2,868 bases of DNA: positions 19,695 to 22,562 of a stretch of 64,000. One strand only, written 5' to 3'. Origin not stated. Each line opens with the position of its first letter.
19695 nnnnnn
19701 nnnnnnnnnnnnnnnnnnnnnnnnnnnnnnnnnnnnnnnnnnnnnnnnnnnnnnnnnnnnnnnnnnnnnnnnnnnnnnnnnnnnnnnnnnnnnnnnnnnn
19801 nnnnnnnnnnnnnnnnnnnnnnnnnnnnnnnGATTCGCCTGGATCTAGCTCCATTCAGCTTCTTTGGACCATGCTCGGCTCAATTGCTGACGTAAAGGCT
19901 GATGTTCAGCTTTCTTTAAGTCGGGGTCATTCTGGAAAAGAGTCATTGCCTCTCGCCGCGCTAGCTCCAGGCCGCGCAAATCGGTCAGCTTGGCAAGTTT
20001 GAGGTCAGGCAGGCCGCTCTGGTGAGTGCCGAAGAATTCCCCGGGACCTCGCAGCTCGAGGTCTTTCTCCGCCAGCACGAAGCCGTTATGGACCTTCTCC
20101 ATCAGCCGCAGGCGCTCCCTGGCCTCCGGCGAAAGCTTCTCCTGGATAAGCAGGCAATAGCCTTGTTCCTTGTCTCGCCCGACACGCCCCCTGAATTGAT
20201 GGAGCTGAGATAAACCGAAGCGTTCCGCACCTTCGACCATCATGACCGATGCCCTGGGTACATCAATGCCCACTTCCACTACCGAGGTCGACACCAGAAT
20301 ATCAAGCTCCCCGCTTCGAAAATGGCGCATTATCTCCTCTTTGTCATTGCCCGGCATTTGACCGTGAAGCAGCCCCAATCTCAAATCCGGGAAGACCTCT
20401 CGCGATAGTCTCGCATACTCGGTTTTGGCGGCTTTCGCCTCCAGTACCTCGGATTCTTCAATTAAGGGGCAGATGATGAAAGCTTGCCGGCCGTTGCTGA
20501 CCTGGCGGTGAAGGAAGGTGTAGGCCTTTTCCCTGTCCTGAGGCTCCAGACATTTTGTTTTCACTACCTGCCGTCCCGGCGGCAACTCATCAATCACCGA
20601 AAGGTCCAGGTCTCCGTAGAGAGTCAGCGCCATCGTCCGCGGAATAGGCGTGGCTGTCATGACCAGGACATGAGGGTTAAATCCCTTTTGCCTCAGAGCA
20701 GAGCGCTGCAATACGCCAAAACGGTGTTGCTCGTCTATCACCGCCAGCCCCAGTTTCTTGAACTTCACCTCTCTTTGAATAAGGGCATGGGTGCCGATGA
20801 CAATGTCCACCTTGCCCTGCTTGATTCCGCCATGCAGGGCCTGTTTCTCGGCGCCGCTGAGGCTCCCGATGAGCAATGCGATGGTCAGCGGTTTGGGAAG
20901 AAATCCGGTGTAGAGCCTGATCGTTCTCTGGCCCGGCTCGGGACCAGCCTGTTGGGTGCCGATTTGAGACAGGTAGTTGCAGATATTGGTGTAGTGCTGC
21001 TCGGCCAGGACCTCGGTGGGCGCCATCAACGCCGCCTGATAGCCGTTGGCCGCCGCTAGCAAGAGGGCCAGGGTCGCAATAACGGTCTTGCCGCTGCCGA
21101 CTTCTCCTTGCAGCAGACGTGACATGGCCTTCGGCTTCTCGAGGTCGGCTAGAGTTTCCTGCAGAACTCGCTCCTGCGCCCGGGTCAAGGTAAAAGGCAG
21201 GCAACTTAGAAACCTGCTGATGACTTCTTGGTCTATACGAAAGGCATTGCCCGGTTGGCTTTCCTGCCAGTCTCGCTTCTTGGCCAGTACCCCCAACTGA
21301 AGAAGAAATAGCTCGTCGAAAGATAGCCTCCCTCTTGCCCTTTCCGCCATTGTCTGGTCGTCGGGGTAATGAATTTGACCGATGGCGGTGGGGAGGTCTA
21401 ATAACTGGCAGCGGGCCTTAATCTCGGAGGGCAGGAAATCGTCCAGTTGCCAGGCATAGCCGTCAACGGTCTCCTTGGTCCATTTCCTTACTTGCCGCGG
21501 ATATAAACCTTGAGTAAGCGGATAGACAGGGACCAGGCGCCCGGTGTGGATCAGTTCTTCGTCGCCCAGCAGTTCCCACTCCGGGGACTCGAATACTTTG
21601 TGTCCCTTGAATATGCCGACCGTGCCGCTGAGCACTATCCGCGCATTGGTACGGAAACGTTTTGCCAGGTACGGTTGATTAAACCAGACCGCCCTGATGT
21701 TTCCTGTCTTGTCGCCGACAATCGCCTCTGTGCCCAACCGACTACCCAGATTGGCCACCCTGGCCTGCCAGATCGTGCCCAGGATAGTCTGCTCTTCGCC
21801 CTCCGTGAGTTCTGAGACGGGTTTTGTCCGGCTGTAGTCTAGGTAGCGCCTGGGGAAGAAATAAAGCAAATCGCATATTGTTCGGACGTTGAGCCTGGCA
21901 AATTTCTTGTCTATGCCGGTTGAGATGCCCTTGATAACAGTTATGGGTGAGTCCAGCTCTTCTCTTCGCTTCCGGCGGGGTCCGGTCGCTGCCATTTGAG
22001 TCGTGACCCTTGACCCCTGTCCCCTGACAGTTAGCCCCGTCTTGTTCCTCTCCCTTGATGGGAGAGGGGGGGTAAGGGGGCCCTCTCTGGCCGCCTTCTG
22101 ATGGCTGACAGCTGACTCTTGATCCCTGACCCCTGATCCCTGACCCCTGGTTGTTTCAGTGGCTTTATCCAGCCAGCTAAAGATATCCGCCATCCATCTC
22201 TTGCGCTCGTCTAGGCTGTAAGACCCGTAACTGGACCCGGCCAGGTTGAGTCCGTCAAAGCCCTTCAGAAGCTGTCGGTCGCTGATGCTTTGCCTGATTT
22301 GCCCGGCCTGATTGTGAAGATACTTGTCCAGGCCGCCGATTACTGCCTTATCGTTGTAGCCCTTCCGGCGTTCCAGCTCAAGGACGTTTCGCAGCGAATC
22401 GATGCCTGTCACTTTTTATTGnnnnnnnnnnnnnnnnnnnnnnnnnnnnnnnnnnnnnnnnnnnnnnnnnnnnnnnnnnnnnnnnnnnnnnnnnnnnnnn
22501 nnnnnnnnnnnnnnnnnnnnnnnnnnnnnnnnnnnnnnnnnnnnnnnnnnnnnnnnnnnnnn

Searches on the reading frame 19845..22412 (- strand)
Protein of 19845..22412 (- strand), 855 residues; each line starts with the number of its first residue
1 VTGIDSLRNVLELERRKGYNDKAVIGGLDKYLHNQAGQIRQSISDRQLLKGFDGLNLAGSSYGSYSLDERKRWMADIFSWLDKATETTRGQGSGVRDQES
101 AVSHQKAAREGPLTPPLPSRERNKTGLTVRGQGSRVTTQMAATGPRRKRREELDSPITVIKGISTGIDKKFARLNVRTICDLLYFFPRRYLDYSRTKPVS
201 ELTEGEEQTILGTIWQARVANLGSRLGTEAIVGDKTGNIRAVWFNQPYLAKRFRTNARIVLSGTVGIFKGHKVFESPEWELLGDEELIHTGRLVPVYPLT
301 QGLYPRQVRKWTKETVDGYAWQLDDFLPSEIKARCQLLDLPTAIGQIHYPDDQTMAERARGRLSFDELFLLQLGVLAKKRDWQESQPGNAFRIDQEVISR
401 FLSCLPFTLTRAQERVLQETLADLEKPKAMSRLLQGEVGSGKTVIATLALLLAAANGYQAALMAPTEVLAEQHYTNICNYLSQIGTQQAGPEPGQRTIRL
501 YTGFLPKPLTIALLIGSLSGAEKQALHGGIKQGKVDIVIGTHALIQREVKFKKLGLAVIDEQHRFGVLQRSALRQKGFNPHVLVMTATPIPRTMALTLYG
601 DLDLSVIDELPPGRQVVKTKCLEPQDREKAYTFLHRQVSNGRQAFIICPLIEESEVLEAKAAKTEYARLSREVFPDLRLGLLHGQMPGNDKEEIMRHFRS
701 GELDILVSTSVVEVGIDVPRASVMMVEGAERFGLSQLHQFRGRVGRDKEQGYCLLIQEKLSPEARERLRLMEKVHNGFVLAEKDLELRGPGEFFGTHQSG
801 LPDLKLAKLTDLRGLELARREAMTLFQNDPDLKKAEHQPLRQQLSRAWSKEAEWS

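Call 55: search_protein_families(library=pfam, proteins=[window:19845-22412:-], max_evalue=0.00001)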
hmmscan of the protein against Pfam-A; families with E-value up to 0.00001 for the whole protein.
window:19845-22412:- (855 aa): 5 families
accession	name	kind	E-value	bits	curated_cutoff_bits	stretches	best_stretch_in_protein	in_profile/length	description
PF17191.10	RecG_wedge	-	1e-24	87.4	23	1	157-316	2-159/162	RecG wedge domain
PF00271.37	Helicase_C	-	8.2e-20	71.6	23.5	1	634-747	10-109/110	Helicase conserved C-terminal domain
PF00270.35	DEAD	-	1.2e-19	71.1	26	1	411-593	2-163/167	DEAD/DEAH box helicase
PF19833.4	RecG_dom3_C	-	1.2e-13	51.3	26.8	1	776-855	3-84/87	ATP-dependent DNA helicase RecG, domain 3, C-terminal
PF04851.21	ResIII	-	3.4e-09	37.3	22.5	1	408-589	3-162/164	Type III restriction enzyme, res subunit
